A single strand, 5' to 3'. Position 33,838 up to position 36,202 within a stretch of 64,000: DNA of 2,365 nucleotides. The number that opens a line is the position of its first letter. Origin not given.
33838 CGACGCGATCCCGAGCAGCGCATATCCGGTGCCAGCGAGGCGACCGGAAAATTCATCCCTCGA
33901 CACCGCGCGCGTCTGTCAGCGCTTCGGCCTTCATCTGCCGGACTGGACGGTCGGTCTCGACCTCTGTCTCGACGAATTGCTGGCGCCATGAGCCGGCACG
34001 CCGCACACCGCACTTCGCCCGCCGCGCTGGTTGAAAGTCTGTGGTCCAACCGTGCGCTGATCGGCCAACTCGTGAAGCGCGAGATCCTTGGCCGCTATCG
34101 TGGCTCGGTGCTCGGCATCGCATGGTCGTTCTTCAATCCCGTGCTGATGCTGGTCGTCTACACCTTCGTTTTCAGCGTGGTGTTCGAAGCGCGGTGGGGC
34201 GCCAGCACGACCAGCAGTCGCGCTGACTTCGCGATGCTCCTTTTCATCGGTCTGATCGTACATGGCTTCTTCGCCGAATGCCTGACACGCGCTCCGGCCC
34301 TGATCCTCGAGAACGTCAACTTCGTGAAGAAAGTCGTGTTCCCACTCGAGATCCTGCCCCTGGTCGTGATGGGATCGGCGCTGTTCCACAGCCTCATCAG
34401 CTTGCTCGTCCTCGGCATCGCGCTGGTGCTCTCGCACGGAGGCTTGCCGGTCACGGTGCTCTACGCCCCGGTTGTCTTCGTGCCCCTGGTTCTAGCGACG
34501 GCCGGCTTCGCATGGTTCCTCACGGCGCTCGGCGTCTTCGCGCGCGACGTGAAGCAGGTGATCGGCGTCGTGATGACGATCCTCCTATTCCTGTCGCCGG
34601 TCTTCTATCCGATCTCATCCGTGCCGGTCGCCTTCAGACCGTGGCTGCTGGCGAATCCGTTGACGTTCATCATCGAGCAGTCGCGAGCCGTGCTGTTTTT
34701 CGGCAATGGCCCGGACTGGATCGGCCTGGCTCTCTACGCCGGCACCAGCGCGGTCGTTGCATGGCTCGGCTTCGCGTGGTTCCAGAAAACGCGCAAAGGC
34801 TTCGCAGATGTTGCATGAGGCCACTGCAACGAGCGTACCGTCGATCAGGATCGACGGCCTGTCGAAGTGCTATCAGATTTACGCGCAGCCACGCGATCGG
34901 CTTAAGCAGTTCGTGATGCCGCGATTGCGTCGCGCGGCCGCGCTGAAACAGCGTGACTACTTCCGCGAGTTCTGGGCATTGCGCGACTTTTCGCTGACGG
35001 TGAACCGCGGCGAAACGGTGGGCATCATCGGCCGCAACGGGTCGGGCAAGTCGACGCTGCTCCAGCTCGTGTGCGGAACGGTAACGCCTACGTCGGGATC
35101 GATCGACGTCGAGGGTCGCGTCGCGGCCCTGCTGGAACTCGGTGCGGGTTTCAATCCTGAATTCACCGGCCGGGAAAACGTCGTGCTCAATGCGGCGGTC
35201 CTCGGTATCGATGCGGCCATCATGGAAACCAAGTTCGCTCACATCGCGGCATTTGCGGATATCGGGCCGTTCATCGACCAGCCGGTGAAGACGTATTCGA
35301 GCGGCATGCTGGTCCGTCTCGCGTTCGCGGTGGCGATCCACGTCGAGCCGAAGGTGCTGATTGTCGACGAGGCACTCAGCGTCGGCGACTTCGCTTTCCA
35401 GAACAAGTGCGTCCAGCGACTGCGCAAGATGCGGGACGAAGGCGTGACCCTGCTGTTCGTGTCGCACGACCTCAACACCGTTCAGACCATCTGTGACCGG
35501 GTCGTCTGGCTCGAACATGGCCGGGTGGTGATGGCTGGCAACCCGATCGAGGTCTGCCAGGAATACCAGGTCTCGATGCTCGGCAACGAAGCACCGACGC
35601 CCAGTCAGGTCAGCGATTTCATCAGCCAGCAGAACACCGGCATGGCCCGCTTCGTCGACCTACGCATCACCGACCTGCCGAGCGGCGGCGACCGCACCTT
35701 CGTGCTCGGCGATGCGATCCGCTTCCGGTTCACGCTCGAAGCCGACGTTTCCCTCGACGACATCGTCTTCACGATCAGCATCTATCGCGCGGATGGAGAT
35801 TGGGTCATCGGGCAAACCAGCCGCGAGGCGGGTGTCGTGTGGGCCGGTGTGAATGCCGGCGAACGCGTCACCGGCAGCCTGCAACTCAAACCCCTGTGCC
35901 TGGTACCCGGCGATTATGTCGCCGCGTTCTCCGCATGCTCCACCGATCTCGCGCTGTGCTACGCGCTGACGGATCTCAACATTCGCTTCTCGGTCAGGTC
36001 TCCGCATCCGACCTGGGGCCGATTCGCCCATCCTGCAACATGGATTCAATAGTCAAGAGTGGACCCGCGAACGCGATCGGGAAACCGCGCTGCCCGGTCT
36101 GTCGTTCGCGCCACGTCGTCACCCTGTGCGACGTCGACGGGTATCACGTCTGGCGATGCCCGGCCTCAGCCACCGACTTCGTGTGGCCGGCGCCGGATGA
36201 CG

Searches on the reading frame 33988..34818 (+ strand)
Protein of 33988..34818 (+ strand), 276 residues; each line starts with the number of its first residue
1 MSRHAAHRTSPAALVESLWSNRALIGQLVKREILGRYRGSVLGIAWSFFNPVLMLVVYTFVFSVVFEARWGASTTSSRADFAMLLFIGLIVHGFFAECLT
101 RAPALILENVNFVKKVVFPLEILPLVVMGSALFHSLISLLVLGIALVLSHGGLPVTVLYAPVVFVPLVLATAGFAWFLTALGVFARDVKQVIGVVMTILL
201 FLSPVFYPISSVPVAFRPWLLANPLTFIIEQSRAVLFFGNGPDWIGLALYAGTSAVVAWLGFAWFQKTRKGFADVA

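Call 8: search_protein_families(library=pfam, proteins=[window:33988-34818:+], max_evalue=0.001)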
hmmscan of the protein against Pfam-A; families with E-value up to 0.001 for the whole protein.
window:33988-34818:+ (276 aa): 1 family
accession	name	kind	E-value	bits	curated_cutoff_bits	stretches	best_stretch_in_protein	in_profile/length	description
PF01061.29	ABC2_membrane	-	2e-29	103.1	26.9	1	25-237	3-211/211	ABC-2 type transporter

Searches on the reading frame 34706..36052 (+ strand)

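Call 8: search_protein_families(library=pfam, proteins=[window:34706-36052:+], max_evalue=0.001)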
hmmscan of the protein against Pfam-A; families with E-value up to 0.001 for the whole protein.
window:34706-36052:+ (448 aa): 4 families
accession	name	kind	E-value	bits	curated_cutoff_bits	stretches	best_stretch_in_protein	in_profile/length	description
PF00005.33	ABC_tran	-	5.6e-24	85.7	25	1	92-224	1-136/137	ABC transporter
PF14524.12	Wzt_C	-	6.6e-12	46.1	30.4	1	310-431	6-130/143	Wzt C-terminal domain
PF13304.12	AAA_21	-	4.6e-05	24.1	27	0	106-121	3-18/304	AAA domain, putative AbiEii toxin, Type IV TA system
PF13476.12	AAA_23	-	0.00092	20.3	27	0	86-127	7-44/201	AAA domain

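Call 56: search_protein_families(library=ncbifam, proteins=[window:34706-36052:+], max_evalue=0.00001)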
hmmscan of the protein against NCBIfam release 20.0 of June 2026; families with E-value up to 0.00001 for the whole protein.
window:34706-36052:+ (448 aa): 181 families (the best 25 are shown)
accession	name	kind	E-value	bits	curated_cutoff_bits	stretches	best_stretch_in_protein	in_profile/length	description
NF010065.0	PRK13545.1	equivalog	8.4e-64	216.2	538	1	47-288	5-235/549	teichoic acids export protein ATP-binding subunit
NF010066.0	PRK13546.1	equivalog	5e-56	190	320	1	46-289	4-236/264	teichoic acids export ABC transporter ATP-binding subunit TagH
NF050108.1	galactan_ABC_ATP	equivalog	1.5e-54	184.7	400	1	87-288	40-241/244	galactan export ABC transporter ATP-binding subunit Wzt/RfbE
TIGR01188.1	drrA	subfamily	3.5e-34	118.5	312.45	1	85-290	2-218/302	daunorubicin resistance ABC transporter, ATP-binding protein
TIGR04521.1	ECF_ATPase_2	equivalog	1.2e-30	106.5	330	2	192-309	140-259/279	energy-coupling factor transporter ATPase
TIGR02769.1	nickel_nikE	equivalog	3.1e-30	105.5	332.55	2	192-276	146-231/265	nickel import ATP-binding protein NikE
TIGR04520.1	ECF_ATPase_1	equivalog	2.1e-29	102.8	315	2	158-312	98-253/269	energy-coupling factor transporter ATPase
NF007739.0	PRK10419.1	subfamily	2.3e-29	102.8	354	2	192-276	147-232/268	nickel ABC transporter ATP-binding protein NikE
TIGR03873.1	F420-0_ABC_ATP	hypoth_equivalog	1.5e-27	96.5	372.4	1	91-286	16-227/256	putative F420-0 ABC transporter ATP-binding protein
NF010059.0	PRK13536.1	equivalog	2.8e-27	95.4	549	1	90-286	57-264/342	nodulation factor ABC transporter ATP-binding protein NodI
TIGR01288.1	nodI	equivalog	3.4e-27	95.2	424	1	92-286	20-225/303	nodulation factor ABC transporter ATP-binding protein NodI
NF010068.0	PRK13548.1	equivalog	4.4e-27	94.8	261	1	92-290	21-237/261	heme ABC transporter ATP-binding protein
NF010156.0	PRK13635.1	equivalog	4.7e-27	94.9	392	2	156-311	100-256/279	energy-coupling factor ABC transporter ATP-binding protein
TIGR00968.1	3a0106s01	subfamily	8.7e-26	90.9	342.75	1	85-286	9-221/237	sulfate ABC transporter ATP-binding protein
NF033858.1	ABC2_perm_RbbA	equivalog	2e-25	88.9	1050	1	80-292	272-493/909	ribosome-associated ATPase/putative transporter RbbA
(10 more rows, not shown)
